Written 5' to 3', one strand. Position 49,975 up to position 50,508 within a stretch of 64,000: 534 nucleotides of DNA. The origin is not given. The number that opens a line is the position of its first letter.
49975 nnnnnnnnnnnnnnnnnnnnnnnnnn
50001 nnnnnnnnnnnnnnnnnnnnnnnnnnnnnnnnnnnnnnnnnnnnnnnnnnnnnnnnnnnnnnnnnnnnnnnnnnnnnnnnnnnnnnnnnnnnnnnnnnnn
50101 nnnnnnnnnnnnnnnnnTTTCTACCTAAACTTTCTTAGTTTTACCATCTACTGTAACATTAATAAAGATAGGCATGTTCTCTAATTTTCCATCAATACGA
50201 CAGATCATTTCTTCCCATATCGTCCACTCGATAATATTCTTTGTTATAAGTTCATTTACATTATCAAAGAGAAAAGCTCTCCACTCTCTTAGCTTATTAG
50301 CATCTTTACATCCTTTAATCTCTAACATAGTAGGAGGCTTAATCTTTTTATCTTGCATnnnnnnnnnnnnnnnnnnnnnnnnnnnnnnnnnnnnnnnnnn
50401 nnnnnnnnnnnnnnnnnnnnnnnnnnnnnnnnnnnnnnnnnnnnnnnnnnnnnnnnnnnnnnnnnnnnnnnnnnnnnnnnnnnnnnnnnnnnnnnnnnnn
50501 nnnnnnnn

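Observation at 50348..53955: Divergent multisubunit RNA polymerase beta and beta' modules as separate genes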

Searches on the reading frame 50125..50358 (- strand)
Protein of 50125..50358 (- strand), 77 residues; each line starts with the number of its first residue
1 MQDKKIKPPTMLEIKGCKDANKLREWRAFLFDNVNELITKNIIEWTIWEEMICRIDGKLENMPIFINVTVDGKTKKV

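Call 67: search_solved_structures(query=A6, max_evalue=5)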
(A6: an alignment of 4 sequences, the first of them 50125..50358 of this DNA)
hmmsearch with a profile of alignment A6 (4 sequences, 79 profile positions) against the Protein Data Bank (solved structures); distinct sequences matched with E-value up to 5: 5.
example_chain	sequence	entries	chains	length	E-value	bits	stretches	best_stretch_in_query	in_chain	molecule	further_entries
2xfa_A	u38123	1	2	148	0.0018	21.3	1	21-69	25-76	ACTIN DEPOLYMERIZATION FACTOR 2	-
8ynx_B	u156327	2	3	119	0.75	12.9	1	22-54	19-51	Cag pathogenicity island protein T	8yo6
6cp0_A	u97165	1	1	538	0.78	12.9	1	22-72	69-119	SdcA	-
2ffc_A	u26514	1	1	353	1.3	12.1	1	5-35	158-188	orotidine 5-monophosphate decarboxylase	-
2guu_A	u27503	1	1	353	1.4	12.1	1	5-35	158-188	ODcase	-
